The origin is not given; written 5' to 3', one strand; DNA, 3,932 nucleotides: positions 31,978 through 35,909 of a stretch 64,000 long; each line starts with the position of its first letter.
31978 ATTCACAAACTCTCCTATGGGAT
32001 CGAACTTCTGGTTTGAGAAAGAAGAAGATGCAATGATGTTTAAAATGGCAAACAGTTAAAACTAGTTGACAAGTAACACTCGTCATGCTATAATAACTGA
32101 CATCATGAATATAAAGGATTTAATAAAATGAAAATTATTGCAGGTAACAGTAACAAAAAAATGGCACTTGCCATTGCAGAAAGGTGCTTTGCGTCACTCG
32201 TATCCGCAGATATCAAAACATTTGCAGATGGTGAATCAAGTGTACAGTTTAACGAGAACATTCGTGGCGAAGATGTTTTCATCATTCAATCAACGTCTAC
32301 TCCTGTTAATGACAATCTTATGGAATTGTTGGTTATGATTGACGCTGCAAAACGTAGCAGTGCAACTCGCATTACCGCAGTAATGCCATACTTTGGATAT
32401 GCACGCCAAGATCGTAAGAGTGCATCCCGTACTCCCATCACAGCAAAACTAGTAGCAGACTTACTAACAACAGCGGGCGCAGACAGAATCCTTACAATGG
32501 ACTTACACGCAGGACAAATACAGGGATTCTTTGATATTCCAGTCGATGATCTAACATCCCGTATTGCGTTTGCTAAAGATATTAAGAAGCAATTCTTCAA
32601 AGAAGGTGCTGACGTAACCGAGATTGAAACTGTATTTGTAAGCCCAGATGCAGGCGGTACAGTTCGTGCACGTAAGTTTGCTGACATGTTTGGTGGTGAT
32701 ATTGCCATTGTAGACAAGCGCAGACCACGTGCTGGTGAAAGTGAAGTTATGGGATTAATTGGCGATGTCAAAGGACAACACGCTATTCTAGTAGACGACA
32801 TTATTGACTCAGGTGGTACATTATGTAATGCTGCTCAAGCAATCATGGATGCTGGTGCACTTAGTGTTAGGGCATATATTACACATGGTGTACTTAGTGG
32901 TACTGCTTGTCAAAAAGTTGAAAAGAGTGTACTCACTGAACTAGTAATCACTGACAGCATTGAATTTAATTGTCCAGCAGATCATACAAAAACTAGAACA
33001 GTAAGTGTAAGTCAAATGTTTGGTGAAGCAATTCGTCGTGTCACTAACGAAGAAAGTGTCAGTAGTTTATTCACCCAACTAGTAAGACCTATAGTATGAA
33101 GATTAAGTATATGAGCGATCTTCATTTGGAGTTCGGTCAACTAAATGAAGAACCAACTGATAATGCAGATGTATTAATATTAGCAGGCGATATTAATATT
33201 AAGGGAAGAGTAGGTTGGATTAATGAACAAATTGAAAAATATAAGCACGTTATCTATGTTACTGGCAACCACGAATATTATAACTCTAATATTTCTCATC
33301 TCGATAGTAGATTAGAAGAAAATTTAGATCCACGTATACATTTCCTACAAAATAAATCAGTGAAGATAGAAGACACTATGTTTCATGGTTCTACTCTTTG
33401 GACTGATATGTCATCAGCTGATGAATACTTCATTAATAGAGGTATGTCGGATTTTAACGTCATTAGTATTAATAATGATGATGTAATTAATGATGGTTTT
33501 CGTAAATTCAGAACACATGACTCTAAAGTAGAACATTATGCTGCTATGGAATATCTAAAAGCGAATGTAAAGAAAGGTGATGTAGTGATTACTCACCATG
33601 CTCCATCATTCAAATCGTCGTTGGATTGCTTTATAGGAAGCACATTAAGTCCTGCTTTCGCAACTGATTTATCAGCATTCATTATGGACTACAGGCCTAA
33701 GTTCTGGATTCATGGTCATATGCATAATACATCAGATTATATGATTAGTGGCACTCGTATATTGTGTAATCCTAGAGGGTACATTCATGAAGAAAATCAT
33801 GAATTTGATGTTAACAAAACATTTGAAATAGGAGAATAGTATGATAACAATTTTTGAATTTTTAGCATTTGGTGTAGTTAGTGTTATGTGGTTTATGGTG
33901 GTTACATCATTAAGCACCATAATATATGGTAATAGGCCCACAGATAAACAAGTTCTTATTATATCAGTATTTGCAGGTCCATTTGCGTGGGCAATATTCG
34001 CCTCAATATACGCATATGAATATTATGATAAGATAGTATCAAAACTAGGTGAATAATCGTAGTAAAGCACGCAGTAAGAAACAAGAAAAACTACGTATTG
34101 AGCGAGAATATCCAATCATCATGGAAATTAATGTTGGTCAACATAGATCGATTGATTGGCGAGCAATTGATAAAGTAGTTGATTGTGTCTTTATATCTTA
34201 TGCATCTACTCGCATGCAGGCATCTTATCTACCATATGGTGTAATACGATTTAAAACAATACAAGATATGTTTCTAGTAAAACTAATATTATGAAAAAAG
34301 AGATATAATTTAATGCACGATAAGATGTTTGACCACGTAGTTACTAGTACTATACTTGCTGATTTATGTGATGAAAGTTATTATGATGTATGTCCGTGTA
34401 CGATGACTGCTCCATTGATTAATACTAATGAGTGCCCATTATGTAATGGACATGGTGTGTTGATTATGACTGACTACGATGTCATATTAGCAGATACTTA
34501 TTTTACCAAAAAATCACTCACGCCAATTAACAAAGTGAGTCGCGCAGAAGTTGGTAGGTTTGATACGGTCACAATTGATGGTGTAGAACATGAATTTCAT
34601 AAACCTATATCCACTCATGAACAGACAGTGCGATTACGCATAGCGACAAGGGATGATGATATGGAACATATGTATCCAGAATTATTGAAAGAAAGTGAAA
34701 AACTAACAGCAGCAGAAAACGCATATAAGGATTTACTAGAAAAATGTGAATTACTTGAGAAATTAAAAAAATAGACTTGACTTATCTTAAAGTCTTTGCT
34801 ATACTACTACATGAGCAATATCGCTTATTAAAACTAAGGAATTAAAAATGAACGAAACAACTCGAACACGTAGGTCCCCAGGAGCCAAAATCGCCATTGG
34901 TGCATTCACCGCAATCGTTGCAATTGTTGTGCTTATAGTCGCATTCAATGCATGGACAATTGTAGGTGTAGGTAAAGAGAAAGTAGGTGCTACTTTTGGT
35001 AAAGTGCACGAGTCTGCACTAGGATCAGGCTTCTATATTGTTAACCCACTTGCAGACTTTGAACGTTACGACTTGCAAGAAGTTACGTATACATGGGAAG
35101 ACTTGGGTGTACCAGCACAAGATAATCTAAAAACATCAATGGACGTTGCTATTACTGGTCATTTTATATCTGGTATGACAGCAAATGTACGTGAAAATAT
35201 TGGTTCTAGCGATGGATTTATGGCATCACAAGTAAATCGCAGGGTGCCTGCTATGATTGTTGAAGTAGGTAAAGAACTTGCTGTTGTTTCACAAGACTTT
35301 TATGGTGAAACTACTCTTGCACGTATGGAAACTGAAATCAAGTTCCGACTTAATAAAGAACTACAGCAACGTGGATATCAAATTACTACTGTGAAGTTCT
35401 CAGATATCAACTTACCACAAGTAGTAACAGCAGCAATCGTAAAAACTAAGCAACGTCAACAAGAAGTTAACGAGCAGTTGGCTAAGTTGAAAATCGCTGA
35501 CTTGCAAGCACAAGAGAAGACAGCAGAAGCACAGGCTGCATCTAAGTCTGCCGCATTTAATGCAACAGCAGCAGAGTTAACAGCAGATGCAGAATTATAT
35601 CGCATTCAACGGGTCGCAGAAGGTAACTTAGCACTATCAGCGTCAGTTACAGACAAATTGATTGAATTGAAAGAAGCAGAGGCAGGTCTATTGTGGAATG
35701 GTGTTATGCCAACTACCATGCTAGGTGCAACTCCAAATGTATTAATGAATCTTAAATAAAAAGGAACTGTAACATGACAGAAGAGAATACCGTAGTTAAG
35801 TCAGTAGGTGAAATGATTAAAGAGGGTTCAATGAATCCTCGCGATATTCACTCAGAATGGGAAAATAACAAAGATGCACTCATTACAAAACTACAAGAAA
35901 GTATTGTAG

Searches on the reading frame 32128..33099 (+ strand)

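Call 17: search_protein_families(library=pfam, proteins=[window:32128-33099:+], max_evalue=0.001)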
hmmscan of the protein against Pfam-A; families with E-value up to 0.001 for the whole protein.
window:32128-33099:+ (323 aa): 3 families
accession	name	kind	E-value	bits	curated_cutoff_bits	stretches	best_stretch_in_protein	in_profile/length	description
PF13793.12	Pribosyltran_N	-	5.9e-52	174.9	25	1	1-117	1-117/117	N-terminal domain of ribose phosphate pyrophosphokinase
PF14572.12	Pribosyl_synth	-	5.2e-27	95.4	27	1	207-315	74-183/184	Phosphoribosyl synthetase-associated domain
PF00156.33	Pribosyltran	-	1e-16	61.1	26.3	1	142-280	5-149/158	Phosphoribosyl transferase domain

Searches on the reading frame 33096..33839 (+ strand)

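Call 17: search_protein_families(library=pfam, proteins=[window:33096-33839:+], max_evalue=0.001)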
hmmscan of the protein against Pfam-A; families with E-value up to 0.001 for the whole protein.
window:33096-33839:+ (247 aa): 2 families
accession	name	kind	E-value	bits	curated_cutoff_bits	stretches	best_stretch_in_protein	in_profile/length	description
PF00149.33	Metallophos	-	3.3e-10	41.2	21.5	1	1-211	1-190/191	Calcineurin-like phosphoesterase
PF12850.12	Metallophos_2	-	5.5e-08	33.4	27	1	1-226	1-132/154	Calcineurin-like phosphoesterase superfamily domain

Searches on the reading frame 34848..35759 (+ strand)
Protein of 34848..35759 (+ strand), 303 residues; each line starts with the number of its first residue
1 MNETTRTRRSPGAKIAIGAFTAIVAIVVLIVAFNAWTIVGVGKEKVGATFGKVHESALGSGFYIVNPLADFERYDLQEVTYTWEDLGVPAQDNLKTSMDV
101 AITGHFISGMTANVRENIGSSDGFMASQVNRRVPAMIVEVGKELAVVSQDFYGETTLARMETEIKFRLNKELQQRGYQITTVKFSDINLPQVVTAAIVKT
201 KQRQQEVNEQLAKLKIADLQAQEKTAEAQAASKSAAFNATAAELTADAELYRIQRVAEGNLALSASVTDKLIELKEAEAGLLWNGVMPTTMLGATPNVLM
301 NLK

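Call 17: search_protein_families(library=pfam, proteins=[window:34848-35759:+], max_evalue=0.001)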
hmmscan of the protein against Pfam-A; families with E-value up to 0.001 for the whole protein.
window:34848-35759:+ (303 aa): 1 family
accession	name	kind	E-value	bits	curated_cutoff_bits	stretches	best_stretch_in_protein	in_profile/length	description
PF01145.31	Band_7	-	5.5e-15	56.3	23.6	1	46-230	10-176/176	SPFH domain / Band 7 family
